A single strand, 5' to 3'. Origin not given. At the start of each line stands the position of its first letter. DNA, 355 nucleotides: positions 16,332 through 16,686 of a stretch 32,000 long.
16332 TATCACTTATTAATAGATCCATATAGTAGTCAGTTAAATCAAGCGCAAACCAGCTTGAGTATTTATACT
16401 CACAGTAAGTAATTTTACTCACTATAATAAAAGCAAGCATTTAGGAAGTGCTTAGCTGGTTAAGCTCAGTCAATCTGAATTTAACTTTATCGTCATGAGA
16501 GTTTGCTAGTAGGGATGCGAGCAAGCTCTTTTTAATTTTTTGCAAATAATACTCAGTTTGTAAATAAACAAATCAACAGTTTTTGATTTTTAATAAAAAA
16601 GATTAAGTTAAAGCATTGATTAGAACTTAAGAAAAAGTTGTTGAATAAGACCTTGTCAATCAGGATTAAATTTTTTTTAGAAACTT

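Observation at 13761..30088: Extragenic hairpin family with a conserved TAGGGAT-like loop, covarying stems and an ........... flank (at least six copies)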

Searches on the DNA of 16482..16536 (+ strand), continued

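Call 56: search_with_rna_model(model_id=R1, sources=[L189, L190, L191, L192, L193, L194, L195, L196, L197, L198, L199, L200, L201, L202, L203, L204, L205, L206, L207, L208, L209, L210, L211, L212, L213, L214, L215, L216, L217, L218, L219, L220, L221, L222, L223, L224, L225, L226, L227, L228, L229, L230, L231, L232, L233, L234, L235, L236, L237, L238, L239, L240, L241, L242, L243, L244, L245, L246, L247, L248, L249, L250, L251, L252, L253, L254, L255, L256, L257, L258, L259, L260, L261, L262, L263, L264, L265, L266, L267, L268], max_evalue=0.1, make_alignment=true)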
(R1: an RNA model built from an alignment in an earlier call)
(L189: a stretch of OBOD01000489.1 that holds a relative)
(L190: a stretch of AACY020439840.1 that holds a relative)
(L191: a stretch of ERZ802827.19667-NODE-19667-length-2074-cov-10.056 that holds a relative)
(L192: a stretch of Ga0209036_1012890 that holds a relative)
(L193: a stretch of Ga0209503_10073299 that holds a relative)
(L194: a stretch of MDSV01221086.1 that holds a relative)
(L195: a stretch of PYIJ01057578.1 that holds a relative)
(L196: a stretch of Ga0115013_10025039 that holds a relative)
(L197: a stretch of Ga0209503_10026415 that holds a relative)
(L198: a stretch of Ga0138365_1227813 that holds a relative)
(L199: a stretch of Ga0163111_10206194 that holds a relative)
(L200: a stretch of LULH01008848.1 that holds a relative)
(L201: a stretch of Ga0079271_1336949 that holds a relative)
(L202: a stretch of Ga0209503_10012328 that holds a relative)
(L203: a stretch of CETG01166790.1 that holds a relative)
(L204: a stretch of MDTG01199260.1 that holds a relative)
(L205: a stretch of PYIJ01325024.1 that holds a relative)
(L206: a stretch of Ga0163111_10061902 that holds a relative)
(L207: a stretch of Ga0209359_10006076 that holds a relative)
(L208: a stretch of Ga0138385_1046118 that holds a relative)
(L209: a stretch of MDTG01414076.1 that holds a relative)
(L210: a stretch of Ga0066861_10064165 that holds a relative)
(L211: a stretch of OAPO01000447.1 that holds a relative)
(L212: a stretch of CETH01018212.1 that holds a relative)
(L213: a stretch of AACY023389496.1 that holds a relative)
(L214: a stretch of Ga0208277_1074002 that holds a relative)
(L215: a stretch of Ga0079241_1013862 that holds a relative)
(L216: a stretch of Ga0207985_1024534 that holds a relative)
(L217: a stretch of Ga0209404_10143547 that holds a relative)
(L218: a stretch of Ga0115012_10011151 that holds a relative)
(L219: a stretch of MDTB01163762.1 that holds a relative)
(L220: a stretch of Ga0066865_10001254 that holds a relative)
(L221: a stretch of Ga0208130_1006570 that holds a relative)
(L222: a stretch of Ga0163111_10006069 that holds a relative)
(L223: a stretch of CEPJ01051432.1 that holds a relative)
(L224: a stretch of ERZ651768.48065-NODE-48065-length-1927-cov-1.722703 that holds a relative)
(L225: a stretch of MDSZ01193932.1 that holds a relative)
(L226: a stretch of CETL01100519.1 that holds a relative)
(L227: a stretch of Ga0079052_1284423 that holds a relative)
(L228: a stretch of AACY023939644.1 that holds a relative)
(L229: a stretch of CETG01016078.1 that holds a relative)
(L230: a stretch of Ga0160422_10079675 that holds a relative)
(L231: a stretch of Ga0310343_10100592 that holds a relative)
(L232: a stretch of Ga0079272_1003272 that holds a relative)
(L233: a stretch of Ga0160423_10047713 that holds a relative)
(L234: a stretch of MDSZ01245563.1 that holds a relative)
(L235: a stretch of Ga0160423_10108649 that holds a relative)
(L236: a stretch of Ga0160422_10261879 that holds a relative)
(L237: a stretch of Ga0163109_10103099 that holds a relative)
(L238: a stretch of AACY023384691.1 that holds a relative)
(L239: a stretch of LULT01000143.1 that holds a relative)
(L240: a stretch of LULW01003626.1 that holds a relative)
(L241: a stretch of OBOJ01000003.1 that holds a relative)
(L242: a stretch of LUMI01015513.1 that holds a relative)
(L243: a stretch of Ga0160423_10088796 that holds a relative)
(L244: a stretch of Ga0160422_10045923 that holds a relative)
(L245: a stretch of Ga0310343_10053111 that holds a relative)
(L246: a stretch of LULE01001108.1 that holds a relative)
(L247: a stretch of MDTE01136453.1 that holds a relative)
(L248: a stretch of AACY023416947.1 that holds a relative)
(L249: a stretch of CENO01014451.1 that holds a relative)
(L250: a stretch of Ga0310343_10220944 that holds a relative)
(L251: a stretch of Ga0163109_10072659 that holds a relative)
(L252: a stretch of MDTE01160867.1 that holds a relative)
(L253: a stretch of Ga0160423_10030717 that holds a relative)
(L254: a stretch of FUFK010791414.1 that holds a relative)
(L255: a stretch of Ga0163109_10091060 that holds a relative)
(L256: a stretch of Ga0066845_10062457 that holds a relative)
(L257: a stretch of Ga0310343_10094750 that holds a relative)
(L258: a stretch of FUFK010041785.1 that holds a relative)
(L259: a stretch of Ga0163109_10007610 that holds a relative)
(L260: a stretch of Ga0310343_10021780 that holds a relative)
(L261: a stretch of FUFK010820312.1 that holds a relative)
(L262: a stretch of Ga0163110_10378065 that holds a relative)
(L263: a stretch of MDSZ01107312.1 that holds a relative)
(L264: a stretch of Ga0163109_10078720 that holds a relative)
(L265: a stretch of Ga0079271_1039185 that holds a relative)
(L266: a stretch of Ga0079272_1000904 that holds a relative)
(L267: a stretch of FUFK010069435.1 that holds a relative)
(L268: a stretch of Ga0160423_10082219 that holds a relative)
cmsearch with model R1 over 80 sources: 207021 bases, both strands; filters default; matches with E-value up to 0.1: 86.
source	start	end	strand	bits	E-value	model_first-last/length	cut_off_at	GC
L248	1591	1644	+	79.4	2.1e-15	1-54/54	no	0.3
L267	672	725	+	77.5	5.9e-15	1-54/54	no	0.33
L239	937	990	+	77.5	6e-15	1-54/54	no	0.31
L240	1492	1545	+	77.5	6e-15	1-54/54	no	0.31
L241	2921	2974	+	77.5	6e-15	1-54/54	no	0.31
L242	1962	2015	+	77.5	6e-15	1-54/54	no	0.31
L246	1033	1086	+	77.5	6e-15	1-54/54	no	0.31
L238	457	510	+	77.4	6.1e-15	1-54/54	no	0.33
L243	1635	1688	+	76.9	7.9e-15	1-54/54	no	0.33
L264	1513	1566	+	76.8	8.4e-15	1-54/54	no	0.31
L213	815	868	+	76.8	8.7e-15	1-54/54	no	0.37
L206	2034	2087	+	76.6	9.6e-15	1-54/54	no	0.31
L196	840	893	+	75.6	1.6e-14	1-54/54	no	0.31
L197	2349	2402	+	75.6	1.6e-14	1-54/54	no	0.31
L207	1630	1683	+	75.5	1.7e-14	1-54/54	no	0.31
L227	957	1010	+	75.2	2e-14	1-54/54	no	0.37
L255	1397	1450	+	75.2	2e-14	1-54/54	no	0.33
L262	487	540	+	74.8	2.5e-14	1-54/54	no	0.35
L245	1785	1838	+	74.8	2.5e-14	1-54/54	no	0.35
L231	301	354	+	74.7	2.6e-14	1-54/54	no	0.33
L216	1323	1376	+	74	3.8e-14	1-54/54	no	0.31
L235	775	828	+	73.4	5.2e-14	1-54/54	no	0.31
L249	721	774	+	72.9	6.7e-14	1-54/54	no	0.35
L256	970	1023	+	71.7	1.2e-13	1-54/54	no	0.31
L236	750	803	+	71.4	1.5e-13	1-54/54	no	0.35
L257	714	767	+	71.2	1.6e-13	1-54/54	no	0.33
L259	3188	3241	+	71.2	1.6e-13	1-54/54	no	0.31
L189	1284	1337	+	68.5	6.7e-13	1-54/54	no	0.31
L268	271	324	+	68.2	8.1e-13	1-54/54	no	0.31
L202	2453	2506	+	68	8.7e-13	1-54/54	no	0.26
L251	641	694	+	67.4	1.2e-12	1-54/54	no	0.39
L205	1993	2046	+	66.9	1.6e-12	1-54/54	no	0.35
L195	433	486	+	66.6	1.8e-12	1-54/54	no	0.39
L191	1921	1974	+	66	2.5e-12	1-54/54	no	0.33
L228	458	511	+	65.5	3.3e-12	1-54/54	no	0.33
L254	517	570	+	64.7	4.9e-12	1-54/54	no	0.31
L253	3078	3131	+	63.8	8.2e-12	1-54/54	no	0.37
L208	1080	1131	+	63.8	8.3e-12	1-54/54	no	0.33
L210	921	972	+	63.8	8.3e-12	1-54/54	no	0.33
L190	673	726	+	63.7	8.4e-12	1-54/54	no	0.31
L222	568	621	+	61.7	2.4e-11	1-54/54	no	0.37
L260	2036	2089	+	61.6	2.5e-11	1-54/54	no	0.28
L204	2088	2141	+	61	3.6e-11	1-54/54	no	0.3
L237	252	305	+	59.2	9.2e-11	1-54/54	no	0.35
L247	193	246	+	59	1e-10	1-54/54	no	0.24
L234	3132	3185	+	58.6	1.3e-10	1-54/54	no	0.31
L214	1143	1194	+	58.6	1.3e-10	1-54/54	no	0.35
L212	299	352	+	56.7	3.5e-10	1-54/54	no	0.28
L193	1288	1341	+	54.5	1.1e-09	1-54/54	no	0.31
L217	1067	1119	+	53.6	1.8e-09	1-54/54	no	0.34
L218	3211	3263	+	53.6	1.8e-09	1-54/54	no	0.34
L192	3041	3081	+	52.7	2.8e-09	1-41/54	3'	0.34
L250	645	698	+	52.3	3.6e-09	1-54/54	no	0.31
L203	1448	1499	+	45.8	1.1e-07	1-54/54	no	0.35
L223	1449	1500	+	37.3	9.7e-06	1-54/54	no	0.27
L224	587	638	+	37.3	9.7e-06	1-54/54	no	0.27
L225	2134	2185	+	37.3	9.7e-06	1-54/54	no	0.27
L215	1006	1036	+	36.9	1.2e-05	1-31/54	3'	0.35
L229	385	436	+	36.2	1.8e-05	1-54/54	no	0.31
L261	474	527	+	35.8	2.1e-05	1-54/54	no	0.28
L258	468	521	+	34.9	3.5e-05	1-54/54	no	0.3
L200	1464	1500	+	33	9.6e-05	1-39/54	3'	0.35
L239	1008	1058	-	30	0.00046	1-54/54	no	0.24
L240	1562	1612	-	30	0.00046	1-54/54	no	0.24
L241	2991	3041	-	30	0.00046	1-54/54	no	0.24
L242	2032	2082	-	30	0.00046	1-54/54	no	0.24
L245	1855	1905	-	30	0.00046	1-54/54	no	0.24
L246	1103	1153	-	30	0.00046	1-54/54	no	0.24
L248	1658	1708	-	30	0.00046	1-54/54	no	0.24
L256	1034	1084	-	30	0.00046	1-54/54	no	0.24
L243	1701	1751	-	30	0.00046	1-54/54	no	0.24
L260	2105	2155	-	29.1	0.00072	1-54/54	no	0.25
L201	1233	1259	+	27.6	0.0016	1-27/54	3'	0.37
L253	3146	3196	-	26.6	0.0028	1-54/54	no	0.25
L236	820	870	-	26.3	0.0032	1-54/54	no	0.24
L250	711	761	-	26.1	0.0036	1-54/54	no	0.22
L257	785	835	-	26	0.0037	1-54/54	no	0.25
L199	1548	1599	+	26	0.0038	1-54/54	no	0.25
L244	1671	1722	+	25.9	0.004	1-54/54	no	0.25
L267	736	786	-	25.3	0.0055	1-54/54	no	0.28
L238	527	577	-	24.5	0.0082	1-54/54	no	0.25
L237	315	365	-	24.1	0.01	1-54/54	no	0.24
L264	1582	1628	-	24.1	0.01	1-54/54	no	0.26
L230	1344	1394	+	23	0.018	1-54/54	no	0.29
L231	367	417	-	22.9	0.02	1-54/54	no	0.2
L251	711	764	-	22.2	0.028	1-54/54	no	0.22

Alignment A4: 86 matches aligned to the model, 65 columns, each read 5' to 3' on its own strand. Consensus structure (alignment columns), stored with it:
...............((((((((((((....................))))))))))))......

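Call 63: search_with_rna_model(model_id=R1, sources=[L270, L271, L272, L273, L274, L275, L276, L277, L278, L279, L280, L281, L282, L283, L284, L285, L286, L287, L288, L289, L290, L291, L292, L293, L294, L295, L296, L297, L298, L299, L300, L301, L302, L303, L304, L305, L306, L307, L308, L309, L310, L311, L312, L313, L314, L315, L316, L317, L318, L319, L320, L321, L322, L323, L324, L325, L326, L327, L328, L329, L330, L331, L332, L333, L334, L335, L336, L337, L338, L339, L340, L341, L342, L343, L344, L345, L346, L347, L348, L349, L269], max_evalue=1, show_alignments=4)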
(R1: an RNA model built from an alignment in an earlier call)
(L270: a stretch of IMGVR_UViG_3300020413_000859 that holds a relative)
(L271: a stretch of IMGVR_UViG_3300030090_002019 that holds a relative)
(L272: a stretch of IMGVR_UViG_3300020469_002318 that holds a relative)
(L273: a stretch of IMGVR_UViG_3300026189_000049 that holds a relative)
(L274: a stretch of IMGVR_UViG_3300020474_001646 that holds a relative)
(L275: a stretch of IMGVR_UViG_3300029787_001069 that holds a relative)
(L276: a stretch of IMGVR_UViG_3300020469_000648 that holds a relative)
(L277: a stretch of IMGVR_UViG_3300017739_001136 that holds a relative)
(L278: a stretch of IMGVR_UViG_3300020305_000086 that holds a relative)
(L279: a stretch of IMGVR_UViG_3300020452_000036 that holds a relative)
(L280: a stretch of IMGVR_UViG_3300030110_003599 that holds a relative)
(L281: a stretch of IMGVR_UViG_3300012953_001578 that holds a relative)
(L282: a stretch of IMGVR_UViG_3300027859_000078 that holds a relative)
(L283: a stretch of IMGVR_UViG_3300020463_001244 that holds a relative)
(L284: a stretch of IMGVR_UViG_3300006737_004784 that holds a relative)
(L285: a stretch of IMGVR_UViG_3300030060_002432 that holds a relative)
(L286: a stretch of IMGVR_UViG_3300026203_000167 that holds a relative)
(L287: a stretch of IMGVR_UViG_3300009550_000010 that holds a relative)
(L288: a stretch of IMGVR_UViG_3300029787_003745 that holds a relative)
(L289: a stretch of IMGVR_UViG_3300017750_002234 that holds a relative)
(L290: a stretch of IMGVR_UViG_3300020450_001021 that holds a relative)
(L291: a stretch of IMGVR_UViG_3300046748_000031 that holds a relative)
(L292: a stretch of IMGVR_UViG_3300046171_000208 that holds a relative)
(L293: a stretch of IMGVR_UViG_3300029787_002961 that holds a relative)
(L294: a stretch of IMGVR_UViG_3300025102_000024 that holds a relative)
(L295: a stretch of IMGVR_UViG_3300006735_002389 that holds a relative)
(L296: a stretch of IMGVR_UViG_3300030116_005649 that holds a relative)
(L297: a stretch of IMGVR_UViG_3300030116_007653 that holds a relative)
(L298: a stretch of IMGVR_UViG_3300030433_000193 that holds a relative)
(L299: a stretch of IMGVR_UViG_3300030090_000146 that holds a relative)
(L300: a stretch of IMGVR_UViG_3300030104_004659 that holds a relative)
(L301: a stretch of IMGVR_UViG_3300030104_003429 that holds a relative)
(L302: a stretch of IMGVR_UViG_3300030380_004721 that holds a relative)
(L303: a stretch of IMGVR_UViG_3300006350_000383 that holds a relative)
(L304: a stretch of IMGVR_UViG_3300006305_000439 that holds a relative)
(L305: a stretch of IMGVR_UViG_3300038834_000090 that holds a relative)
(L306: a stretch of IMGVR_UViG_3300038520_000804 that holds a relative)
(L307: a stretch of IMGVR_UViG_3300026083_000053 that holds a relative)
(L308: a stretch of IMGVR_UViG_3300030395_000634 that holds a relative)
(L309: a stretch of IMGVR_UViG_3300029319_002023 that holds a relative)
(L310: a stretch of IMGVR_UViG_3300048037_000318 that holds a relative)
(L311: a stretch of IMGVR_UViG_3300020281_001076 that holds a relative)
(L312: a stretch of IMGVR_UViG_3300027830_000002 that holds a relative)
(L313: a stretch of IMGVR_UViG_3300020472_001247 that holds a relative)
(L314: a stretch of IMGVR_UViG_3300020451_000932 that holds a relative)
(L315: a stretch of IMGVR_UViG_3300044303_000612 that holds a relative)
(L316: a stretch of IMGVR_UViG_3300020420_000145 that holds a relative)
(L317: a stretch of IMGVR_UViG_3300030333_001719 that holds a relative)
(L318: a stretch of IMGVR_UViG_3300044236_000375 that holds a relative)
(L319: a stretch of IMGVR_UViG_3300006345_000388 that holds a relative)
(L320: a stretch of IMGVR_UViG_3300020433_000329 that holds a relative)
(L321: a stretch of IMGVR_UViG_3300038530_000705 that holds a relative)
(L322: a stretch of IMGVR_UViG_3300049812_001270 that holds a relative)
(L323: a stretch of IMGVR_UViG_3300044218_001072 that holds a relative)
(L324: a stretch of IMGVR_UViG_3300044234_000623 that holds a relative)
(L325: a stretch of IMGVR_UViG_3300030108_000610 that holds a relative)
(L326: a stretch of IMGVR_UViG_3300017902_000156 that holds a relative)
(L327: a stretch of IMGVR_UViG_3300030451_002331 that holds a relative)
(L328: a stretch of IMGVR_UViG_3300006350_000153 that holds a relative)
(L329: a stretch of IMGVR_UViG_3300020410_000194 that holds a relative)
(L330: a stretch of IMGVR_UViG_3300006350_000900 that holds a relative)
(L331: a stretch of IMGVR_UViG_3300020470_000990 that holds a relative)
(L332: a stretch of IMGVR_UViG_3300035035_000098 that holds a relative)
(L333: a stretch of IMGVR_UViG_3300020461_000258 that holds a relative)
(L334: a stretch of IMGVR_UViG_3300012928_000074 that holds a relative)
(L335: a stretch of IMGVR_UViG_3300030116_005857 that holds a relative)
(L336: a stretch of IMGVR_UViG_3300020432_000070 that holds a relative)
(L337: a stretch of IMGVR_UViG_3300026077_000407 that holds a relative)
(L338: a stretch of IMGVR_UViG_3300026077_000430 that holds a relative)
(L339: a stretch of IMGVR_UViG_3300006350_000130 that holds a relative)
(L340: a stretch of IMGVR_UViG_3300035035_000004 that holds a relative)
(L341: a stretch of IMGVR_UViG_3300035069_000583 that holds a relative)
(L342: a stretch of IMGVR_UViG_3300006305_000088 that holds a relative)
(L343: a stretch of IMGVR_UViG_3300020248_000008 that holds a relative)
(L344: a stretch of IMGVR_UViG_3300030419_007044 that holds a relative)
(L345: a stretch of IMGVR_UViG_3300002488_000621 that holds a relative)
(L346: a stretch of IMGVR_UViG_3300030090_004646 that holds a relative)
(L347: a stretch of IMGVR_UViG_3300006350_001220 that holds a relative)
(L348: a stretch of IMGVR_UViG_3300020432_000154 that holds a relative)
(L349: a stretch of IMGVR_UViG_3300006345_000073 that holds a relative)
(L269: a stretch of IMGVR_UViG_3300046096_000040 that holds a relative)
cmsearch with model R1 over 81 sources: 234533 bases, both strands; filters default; matches with E-value up to 1: 2.
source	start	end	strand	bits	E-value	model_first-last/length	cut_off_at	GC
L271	2123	2171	+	20.2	0.092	1-54/54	no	0.29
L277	2127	2175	+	15.8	0.93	1-54/54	no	0.27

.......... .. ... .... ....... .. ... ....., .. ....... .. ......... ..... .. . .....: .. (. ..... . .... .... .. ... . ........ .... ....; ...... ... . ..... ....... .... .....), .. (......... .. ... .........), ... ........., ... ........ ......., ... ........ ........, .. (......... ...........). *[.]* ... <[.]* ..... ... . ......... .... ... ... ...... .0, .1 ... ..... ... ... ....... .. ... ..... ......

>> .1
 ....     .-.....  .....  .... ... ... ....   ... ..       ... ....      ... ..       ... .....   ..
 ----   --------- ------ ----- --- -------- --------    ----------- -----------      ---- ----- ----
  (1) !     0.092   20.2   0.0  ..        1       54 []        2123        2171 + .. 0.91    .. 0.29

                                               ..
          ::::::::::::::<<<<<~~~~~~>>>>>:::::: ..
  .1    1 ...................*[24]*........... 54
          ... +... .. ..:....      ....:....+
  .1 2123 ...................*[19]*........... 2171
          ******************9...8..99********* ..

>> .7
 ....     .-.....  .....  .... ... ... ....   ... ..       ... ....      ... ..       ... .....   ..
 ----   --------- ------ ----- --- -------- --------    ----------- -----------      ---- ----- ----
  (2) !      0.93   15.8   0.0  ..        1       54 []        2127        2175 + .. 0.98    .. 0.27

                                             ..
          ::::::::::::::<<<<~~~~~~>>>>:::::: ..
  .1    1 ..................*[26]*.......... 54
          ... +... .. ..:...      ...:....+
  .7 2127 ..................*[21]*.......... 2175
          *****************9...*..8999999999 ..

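Call 73: search_with_rna_model(model_id=R1, source=L590, filters=off, max_evalue=0.5, show_alignments=5)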
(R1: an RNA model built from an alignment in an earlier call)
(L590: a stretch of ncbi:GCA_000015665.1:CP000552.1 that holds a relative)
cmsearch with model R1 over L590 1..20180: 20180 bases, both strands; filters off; matches with E-value up to 0.5: 2.
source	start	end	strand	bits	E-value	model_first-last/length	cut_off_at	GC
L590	10189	10242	+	59.7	6.8e-12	1-54/54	no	0.33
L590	14358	14410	-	14.3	0.18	1-54/54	no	0.25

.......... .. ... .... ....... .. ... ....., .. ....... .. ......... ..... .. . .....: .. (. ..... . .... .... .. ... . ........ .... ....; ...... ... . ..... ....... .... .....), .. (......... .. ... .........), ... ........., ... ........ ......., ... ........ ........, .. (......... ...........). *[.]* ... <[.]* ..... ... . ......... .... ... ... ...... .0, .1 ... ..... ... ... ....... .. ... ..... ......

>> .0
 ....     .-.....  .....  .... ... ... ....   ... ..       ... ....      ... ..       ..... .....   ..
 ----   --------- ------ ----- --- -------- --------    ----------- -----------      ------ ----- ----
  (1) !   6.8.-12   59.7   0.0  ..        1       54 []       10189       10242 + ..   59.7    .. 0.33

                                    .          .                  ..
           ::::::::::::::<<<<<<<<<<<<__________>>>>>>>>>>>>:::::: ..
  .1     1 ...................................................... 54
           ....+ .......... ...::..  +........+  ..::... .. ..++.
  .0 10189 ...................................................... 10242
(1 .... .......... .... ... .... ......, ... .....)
